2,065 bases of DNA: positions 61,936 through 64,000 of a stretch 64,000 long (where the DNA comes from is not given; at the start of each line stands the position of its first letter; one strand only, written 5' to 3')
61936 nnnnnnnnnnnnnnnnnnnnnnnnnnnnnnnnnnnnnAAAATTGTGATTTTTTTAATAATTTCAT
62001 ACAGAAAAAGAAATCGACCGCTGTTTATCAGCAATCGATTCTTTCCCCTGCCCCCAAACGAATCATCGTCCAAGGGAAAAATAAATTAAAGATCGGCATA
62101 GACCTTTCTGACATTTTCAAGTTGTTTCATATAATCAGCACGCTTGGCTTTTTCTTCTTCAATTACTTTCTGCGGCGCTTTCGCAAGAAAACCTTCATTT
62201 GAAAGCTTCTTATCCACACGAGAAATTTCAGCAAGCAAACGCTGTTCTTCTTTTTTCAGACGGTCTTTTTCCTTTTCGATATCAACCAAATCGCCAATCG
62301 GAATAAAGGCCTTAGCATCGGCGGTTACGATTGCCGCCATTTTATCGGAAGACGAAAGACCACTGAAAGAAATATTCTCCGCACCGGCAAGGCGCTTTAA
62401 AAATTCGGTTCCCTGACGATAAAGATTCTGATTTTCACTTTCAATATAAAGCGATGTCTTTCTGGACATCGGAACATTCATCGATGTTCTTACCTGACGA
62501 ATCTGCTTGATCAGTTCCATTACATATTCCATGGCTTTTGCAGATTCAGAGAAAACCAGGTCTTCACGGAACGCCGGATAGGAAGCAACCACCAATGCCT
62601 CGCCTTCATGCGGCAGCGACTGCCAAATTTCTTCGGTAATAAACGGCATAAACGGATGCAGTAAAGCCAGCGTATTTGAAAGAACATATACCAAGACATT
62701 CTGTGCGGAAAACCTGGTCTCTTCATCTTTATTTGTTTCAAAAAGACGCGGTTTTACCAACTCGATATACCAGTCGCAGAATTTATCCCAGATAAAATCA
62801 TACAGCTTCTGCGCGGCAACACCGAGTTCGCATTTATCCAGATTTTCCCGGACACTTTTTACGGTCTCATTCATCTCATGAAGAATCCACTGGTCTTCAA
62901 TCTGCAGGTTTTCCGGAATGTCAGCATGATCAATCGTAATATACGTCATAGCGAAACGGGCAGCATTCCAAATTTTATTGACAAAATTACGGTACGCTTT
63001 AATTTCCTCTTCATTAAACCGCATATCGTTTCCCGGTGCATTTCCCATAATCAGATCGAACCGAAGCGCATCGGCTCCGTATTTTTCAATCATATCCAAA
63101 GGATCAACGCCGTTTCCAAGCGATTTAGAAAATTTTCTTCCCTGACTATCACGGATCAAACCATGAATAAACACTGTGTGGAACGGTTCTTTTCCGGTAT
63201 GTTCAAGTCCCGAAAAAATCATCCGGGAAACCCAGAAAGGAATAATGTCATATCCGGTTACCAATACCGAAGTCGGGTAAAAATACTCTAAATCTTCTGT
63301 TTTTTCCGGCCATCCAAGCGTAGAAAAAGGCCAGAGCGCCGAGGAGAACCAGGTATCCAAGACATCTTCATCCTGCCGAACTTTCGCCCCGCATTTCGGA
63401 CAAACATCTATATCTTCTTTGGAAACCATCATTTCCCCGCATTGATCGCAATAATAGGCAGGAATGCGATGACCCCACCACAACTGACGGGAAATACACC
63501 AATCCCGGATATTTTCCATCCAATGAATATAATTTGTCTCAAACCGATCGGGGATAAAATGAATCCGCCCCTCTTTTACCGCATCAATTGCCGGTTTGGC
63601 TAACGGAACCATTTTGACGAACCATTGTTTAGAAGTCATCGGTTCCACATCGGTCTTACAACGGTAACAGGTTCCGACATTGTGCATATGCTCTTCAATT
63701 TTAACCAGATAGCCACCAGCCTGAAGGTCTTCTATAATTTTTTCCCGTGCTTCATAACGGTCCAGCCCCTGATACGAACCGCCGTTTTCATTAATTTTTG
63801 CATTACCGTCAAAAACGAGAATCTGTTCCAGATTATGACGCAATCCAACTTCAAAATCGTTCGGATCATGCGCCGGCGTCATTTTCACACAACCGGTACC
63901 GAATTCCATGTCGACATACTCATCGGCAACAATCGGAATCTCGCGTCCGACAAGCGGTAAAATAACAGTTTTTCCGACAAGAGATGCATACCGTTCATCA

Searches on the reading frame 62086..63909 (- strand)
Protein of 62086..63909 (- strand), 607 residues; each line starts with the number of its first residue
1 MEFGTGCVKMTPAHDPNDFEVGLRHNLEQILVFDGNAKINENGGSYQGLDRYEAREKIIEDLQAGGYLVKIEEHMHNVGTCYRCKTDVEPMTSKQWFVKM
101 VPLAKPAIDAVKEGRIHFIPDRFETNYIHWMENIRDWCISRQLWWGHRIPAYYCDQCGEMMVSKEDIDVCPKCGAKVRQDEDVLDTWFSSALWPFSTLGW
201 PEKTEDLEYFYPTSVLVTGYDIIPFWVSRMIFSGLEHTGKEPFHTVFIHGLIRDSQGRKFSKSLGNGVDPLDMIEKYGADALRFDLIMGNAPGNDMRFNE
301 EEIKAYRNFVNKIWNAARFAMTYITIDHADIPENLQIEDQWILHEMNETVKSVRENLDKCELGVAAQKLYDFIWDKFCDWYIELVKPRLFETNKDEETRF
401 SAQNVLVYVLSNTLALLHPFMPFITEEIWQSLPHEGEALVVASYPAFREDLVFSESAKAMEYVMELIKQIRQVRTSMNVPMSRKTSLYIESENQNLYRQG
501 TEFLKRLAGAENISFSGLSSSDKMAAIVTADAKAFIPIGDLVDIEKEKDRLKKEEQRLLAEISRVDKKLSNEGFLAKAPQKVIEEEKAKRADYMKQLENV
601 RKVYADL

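Call 35: search_protein_families(library=pfam, proteins=[window:62086-63909:-], max_evalue=0.001)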
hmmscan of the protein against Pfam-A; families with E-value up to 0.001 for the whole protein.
window:62086-63909:- (607 aa): 6 families
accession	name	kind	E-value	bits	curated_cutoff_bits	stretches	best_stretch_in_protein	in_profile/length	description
PF00133.28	tRNA-synt_1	-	7.4e-76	256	22.7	1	79-298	184-413/414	tRNA synthetases class I (I, L, M and V)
PF08264.19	Anticodon_1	-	6e-44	149.9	25.1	1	339-488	1-147/148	Anticodon-binding domain of tRNA ligase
PF10458.14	Val_tRNA-synt_C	-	2e-18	66.9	25.9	1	543-606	1-64/66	Valyl tRNA synthetase tRNA binding arm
PF09334.17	tRNA-synt_1g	-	2.5e-14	53.3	20.1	1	80-308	168-376/391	tRNA synthetases class I (M)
PF21349.2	RUBY_RBDX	-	0.00047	20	26.5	0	152-176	1-25/30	Rubrerythrin, rubredoxin-like domain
PF13248.11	Zn_ribbon_3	-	0.00088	19.1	27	0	152-176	3-25/26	zinc-ribbon domain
